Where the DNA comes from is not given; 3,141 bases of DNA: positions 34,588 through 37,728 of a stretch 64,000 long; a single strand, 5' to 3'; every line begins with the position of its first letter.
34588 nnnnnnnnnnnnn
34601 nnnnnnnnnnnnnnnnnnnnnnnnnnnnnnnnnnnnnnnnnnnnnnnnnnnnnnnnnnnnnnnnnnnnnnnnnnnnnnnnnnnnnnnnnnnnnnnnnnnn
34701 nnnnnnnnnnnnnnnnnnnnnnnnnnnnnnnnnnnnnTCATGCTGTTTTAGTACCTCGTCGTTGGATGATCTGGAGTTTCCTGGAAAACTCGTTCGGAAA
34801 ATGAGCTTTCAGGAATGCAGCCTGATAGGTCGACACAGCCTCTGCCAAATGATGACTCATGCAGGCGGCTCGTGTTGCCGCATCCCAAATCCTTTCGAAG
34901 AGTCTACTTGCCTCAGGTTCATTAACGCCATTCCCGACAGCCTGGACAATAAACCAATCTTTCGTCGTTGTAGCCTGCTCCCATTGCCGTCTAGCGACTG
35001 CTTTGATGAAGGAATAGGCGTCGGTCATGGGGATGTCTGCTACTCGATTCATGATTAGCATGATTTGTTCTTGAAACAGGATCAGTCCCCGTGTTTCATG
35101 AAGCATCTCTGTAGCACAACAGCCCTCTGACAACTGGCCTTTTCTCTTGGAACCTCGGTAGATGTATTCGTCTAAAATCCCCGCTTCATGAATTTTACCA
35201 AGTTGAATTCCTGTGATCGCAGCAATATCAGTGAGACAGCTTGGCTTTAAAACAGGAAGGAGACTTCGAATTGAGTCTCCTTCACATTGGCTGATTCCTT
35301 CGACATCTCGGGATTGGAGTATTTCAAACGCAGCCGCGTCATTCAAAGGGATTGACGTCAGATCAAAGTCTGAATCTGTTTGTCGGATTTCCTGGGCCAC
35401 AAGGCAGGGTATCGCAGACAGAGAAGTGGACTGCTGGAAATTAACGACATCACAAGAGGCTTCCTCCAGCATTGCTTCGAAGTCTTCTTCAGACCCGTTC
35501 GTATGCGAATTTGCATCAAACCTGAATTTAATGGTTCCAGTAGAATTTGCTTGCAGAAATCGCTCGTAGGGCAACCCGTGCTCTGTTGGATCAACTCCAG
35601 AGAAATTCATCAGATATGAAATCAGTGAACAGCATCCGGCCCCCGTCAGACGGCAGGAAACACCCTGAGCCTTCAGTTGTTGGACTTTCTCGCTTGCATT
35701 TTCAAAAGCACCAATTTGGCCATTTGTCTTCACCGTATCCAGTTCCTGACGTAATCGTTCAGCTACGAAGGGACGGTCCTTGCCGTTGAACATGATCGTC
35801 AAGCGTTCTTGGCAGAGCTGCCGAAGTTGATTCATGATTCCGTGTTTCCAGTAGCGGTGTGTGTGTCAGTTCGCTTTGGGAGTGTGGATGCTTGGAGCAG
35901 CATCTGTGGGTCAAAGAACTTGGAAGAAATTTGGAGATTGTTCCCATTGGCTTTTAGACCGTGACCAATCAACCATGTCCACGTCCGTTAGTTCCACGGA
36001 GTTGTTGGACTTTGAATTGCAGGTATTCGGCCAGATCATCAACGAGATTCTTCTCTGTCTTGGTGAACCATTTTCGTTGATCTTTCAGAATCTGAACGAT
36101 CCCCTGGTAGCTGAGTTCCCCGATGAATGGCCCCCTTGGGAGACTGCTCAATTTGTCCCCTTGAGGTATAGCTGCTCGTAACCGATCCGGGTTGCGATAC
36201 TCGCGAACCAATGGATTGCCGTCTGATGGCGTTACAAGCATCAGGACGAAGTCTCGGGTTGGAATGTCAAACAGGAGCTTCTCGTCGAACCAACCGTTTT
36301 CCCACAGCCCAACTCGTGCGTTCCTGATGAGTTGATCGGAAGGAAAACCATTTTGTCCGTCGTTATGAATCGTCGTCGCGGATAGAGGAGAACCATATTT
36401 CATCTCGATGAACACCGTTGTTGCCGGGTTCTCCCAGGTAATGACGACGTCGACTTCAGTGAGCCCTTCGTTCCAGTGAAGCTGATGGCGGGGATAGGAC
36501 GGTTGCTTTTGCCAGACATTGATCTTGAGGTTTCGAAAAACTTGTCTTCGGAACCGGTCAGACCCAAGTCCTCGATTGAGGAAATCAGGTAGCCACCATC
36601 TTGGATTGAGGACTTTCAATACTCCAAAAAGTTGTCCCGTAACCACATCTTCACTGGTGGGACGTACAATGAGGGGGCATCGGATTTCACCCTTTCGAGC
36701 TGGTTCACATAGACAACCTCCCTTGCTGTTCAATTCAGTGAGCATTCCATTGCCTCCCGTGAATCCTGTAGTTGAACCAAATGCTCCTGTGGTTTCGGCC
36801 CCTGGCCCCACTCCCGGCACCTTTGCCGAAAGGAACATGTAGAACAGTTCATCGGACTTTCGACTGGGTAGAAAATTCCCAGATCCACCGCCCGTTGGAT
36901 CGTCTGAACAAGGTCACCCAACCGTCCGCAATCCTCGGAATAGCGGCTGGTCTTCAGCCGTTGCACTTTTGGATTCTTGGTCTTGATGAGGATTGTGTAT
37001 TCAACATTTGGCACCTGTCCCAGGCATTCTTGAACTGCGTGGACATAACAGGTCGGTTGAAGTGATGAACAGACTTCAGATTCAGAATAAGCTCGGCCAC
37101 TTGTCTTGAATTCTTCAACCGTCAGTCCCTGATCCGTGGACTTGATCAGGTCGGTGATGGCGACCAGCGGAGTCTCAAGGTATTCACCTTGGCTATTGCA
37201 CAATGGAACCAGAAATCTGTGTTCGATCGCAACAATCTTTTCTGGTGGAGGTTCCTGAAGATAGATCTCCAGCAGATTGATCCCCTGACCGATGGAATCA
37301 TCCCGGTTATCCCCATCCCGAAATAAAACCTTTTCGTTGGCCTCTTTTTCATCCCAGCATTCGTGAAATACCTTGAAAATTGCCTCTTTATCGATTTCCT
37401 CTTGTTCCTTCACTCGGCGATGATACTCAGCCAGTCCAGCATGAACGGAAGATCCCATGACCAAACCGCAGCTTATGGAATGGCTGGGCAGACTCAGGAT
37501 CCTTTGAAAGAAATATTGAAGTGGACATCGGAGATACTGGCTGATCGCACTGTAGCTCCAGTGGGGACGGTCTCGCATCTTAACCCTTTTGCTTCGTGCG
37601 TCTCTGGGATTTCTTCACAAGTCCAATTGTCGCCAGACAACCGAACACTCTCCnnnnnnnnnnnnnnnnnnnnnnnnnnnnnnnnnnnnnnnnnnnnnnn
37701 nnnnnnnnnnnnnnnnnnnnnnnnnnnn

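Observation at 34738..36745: Truncated, apparently polymerase-dead DnaE-like gene coupled to a WYL regulator and a PD-(D/E)xK protein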

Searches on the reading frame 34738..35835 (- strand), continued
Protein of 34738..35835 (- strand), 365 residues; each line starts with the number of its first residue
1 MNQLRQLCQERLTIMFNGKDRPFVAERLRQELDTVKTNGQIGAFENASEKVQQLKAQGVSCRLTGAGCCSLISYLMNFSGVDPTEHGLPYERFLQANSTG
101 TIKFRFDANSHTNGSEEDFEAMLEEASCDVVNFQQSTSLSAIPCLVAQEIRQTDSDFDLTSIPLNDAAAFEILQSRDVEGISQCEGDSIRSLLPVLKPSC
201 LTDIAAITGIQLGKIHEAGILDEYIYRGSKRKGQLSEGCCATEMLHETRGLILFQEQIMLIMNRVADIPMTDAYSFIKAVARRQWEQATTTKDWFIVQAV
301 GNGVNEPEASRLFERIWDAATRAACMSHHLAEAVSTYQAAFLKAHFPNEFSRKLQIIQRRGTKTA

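Call 77: fold_search(model_id=the predicted structure, library=viral)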
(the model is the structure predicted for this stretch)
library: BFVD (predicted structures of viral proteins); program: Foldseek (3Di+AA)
matches with E <= 10: 157; with E <= 0.001: 21
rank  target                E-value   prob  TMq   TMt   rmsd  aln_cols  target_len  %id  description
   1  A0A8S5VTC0            1.0e-12  1.00  0.78  0.26   8.9       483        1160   15  (no name in the UniProt tables at hand)
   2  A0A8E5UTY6            1.4e-12  1.00  0.76  0.31   9.1       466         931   18  (no name in the UniProt tables at hand)
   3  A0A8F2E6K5            2.3e-12  1.00  0.78  0.28   9.3       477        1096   19  DNA-directed DNA polymerase [Streptomyces phage TunaTartare]
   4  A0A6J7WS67            3.8e-12  1.00  0.79  0.32   9.1       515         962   16  DnaE DNA polymerase III, alpha subunit [uncultured Caudovirales phage]
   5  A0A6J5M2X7            4.3e-12  1.00  0.76  0.26  10.2       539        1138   16  DnaE DNA polymerase III, alpha subunit [uncultured Caudovirales phage]
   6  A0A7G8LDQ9            1.1e-11  1.00  0.81  0.38   8.9       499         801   15  (no name in the UniProt tables at hand)
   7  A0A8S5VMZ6            6.0e-11  1.00  0.66  0.34   9.3       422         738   15  (no name in the UniProt tables at hand)
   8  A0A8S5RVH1            2.8e-10  1.00  0.56  0.27  10.5       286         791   21  DNA-directed DNA polymerase [Siphoviridae sp. ctHip2]
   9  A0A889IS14            3.9e-10  1.00  0.78  0.27   9.0       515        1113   15  (no name in the UniProt tables at hand)
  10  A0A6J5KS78            9.0e-10  1.00  0.74  0.22   9.2       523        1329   13  DNA-directed DNA polymerase [uncultured Caudovirales phage]
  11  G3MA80                3.4e-09  1.00  0.51  0.32   7.4       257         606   19  Gp339 [Bacillus phage G]
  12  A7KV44                3.7e-09  1.00  0.74  0.22  10.0       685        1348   12  (no name in the UniProt tables at hand)
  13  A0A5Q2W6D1            5.8e-09  1.00  0.64  0.21   8.3       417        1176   17  (no name in the UniProt tables at hand)
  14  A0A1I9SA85            1.4e-08  1.00  0.67  0.28   6.6       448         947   17  DNA-directed DNA polymerase [Rhodococcus phage Weasels2]
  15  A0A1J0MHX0            3.3e-08  1.00  0.53  0.35   6.9       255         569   22  DNA polymerase III alpha subunit [Pseudomonas phage PA5]
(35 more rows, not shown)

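Call 83: list_cluster_members(proteins=[window:34738-35835:-, P0012, P0016, P0019, P0024, P0207, P0210])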
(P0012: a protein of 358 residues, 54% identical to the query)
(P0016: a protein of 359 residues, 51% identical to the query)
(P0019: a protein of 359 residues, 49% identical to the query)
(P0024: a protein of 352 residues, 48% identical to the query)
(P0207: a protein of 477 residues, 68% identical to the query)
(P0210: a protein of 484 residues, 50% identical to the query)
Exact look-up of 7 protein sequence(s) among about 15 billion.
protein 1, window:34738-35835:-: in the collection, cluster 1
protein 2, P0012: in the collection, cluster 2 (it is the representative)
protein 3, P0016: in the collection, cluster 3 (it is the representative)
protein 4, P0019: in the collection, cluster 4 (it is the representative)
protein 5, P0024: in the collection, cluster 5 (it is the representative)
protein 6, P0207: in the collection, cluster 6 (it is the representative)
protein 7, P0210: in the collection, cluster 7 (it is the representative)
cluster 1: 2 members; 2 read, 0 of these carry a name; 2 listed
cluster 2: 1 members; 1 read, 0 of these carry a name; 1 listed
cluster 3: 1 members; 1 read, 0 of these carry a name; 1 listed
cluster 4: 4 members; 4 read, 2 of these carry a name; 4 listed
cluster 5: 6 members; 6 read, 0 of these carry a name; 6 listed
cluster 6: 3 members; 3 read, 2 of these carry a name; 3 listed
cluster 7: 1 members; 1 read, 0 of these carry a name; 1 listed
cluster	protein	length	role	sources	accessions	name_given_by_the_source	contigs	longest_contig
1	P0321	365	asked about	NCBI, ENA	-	-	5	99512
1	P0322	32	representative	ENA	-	-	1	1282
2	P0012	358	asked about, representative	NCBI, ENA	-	-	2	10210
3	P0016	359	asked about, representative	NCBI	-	-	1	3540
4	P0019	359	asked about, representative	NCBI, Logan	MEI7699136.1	MAG: hypothetical protein WCK86_05020 [Planctomycetia bacterium]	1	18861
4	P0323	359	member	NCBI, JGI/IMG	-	DNA polymerase III alpha subunit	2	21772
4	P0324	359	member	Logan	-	-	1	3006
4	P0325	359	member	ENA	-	-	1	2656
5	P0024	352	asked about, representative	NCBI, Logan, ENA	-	-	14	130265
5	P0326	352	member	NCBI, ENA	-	-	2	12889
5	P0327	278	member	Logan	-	-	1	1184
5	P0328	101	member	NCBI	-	-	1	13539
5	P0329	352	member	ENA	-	-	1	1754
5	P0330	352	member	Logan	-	-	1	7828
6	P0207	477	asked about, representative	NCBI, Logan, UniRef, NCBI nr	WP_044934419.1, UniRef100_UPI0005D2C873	hypothetical protein [Pseudobutyrivibrio sp. LB2011] | hypothetical protein n=1 Tax=Pseudobutyrivibrio sp. LB2011 TaxID=1408312 ...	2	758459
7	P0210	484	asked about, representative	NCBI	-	-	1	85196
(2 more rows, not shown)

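Call 91: find_encoding_contigs(protein=P0189, flank=10000, max_places=1)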
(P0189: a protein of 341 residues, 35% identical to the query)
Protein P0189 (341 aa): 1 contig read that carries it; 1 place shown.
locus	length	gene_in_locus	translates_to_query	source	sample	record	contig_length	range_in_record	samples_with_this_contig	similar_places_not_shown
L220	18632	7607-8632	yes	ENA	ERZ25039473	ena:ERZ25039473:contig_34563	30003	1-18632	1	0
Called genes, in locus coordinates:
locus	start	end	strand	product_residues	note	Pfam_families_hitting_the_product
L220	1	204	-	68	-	?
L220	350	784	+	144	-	-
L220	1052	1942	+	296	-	PF12705:PDDEXK_1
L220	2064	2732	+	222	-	-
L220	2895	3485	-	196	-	-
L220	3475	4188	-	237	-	-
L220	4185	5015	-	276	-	-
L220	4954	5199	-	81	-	-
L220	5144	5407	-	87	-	PF02463:SMC_N (weak), PF13476:AAA_23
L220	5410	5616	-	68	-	-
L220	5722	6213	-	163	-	-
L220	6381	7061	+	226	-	PF00149:Metallophos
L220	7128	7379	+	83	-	-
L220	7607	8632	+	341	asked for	PF07733:DNA_pol3_alpha, PF17657:DNA_pol3_finger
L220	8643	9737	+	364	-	PF19187:HTH_PafC (faint), PF08279:HTH_11, PF13280:WYL, PF25583:WCX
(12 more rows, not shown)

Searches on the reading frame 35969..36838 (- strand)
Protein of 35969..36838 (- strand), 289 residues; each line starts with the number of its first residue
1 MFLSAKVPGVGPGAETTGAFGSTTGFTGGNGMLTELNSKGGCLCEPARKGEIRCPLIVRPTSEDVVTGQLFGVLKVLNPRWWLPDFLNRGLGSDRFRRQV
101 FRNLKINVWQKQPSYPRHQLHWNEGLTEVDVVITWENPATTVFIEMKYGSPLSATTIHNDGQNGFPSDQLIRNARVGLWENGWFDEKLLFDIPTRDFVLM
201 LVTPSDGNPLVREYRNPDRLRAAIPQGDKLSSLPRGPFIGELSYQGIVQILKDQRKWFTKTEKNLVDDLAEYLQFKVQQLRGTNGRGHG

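Call 3: search_protein_families(library=pfam, proteins=[window:35969-36838:-], max_evalue=0.01)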
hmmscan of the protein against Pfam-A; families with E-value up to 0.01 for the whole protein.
window:35969-36838:- (289 aa): 0 families

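Call 5: search_protein_families(library=padloc, proteins=[window:35969-36838:-], max_evalue=0.01)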
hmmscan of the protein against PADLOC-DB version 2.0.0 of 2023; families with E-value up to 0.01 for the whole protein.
window:35969-36838:- (289 aa): 1 family
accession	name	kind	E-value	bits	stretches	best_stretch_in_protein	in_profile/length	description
PDLC04455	PDC-M15A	-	0.0038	14.8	1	61-147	17-96/226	-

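Call 6: search_protein_families(library=ncbifam, proteins=[window:35969-36838:-], max_evalue=0.01)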
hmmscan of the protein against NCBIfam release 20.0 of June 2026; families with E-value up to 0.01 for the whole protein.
window:35969-36838:- (289 aa): 0 families

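Call 7: search_protein_families(library=phrogs, proteins=[window:35969-36838:-], max_evalue=0.001)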
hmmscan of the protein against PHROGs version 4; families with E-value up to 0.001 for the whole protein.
window:35969-36838:- (289 aa): 0 families

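Call 61: search_solved_structures(query=A3, max_evalue=10)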
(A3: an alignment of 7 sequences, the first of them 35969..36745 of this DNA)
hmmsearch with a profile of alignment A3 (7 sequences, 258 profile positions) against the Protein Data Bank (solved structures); distinct sequences matched with E-value up to 10: 1.
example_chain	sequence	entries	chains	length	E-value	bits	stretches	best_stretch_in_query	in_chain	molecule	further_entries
7w5z_M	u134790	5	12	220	0.22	13.8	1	46-91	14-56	Transmembrane protein, putative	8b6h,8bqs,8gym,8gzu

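Call 74: predict_structure(protein=window:35969-36745:-)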
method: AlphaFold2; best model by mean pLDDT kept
length: 258 residues; sequences in the alignment: 1
mean_pLDDT: 35.2   pTM: 0.24
mean pLDDT of the five models: 35.2, 33.4, 31.9, 30.8, 30.2
residues with pLDDT >= 90: 0; 70-90: 0; 50-70: 29; < 50: 229
segments of 3 or more residues with pLDDT < 50: 1-168, 170-180, 185-212, 233-235, 245-258
pLDDT, mean of each block of 10 residues (from residue 1): 22 27 26 23 22 36 33 30 26 28 31 31 33 34 32 35 44 42 48 33 39 52 55 51 48 34
secondary structure, 60 per line:
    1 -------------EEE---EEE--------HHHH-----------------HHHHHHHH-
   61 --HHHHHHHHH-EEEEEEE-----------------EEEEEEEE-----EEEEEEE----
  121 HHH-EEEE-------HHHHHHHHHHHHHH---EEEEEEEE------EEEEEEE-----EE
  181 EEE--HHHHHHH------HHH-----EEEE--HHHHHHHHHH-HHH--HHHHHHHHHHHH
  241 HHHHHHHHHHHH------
elements in order: E14-16 E20-22 H31-34 H52-59 H63-71 E73-79 E97-104 E110-116 E125-128 H136-149 E153-160 E167-173 E179-183 H186-192 E207-210 H213-222 H229-252

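Call 78: search_protein_families(library=pfam, alignment_id=A3, max_evalue=1)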
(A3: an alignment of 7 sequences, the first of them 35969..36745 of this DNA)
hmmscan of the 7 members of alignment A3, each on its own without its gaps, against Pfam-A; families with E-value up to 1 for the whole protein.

A. member 1, window:35969-36745:- (258 aa): 1 family
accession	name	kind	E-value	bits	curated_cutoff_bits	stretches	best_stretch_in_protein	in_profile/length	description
PF03008.20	DUF234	-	0.17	12.8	22.5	1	89-119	62-91/100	Archaea bacterial proteins of unknown function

B. families by the number of members that match (of 7 scanned): 3 families
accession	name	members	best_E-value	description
PF03008.20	DUF234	4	0.023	Archaea bacterial proteins of unknown function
PF13588.12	HSDR_N_2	1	0.024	Type I restriction enzyme R protein N terminus (HSDR_N)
PF22552.1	TY-Chap3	1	0.059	T3SS (YopN, CesT) and YbjN peptide-binding chaperone 3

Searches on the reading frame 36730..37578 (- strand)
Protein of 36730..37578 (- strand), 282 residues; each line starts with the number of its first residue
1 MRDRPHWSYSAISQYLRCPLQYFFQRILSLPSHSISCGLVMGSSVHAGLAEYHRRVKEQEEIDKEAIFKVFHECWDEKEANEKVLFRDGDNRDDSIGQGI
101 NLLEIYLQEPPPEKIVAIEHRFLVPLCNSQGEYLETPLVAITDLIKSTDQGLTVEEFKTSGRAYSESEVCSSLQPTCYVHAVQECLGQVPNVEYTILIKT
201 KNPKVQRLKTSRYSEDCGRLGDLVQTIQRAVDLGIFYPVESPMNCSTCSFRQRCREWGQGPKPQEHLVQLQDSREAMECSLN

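Call 3: search_protein_families(library=pfam, proteins=[window:36730-37578:-], max_evalue=0.01)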
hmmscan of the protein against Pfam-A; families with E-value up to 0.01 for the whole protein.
window:36730-37578:- (282 aa): 1 family
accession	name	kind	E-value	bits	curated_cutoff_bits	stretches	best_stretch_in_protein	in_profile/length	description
PF12705.13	PDDEXK_1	-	7.8e-28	98.5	22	1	6-255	1-247/247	PD-(D/E)XK nuclease superfamily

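Call 5: search_protein_families(library=padloc, proteins=[window:36730-37578:-], max_evalue=0.01)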
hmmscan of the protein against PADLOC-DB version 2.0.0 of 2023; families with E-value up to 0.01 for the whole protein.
window:36730-37578:- (282 aa): 11 families
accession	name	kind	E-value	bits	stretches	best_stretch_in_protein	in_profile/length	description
PDLC00943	Cas4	-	8.9e-11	40.1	2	138-254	68-178/180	CRISPR-associated protein Cas4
PDLC01250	Cas4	-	2e-09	36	1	138-254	62-167/168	"CAS-I,CAS-II,CAS-III,CAS-IV,CAS-V,CAS-VI; acquisition_associated"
PDLC01447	Cas4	-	9.3e-09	34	1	8-256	6-159/161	"CAS-I,CAS-II,CAS-III,CAS-IV,CAS-V,CAS-VI; acquisition_associated"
PDLC00944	Cas4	-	1.5e-08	33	1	138-254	66-176/177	Cas4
PDLC02083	Cas4_II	-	1.4e-06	26.9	1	140-255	75-184/186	-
PDLC02406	Aga_Cas4-like_Nuc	-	3e-05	21.7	0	6-29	2-25/308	Class II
PDLC00060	DruK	-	3.6e-05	21.3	1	135-262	140-267/347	PD-(D/E)XK nuclease superfamily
PDLC02410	Aga_Cas4-like_Nuc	-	0.00058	17.7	1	122-256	119-252/255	Class II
PDLC02035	Cas4d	-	0.001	16.6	0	142-254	69-174/196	-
PDLC02423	PprPDDEXK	-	0.0077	13.5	0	2-190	202-376/449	-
PDLC00059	DruK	-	0.0089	13.2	0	138-255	126-235/326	PD-(D/E)XK nuclease superfamily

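Call 6: search_protein_families(library=ncbifam, proteins=[window:36730-37578:-], max_evalue=0.01)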
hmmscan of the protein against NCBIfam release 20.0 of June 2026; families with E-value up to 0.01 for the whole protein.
window:36730-37578:- (282 aa): 1 family
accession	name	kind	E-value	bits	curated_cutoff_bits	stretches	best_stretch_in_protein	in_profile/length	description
TIGR00372.1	cas4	equivalog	3.4e-10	40.1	65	2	138-254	68-178/180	CRISPR-associated protein Cas4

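Call 7: search_protein_families(library=phrogs, proteins=[window:36730-37578:-], max_evalue=0.001)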
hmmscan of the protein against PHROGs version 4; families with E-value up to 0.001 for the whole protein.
window:36730-37578:- (282 aa): 3 families
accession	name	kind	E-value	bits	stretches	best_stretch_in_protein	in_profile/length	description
phrog_1218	-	DNA, RNA and nucleotide metabolism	1.2e-15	58.6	1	1-209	4-219/364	exonuclease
phrog_69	-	DNA, RNA and nucleotide metabolism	6.3e-14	52.8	1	3-262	86-331/501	exonuclease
phrog_1870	-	DNA, RNA and nucleotide metabolism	0.00036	20.8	0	221-269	253-303/313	exonuclease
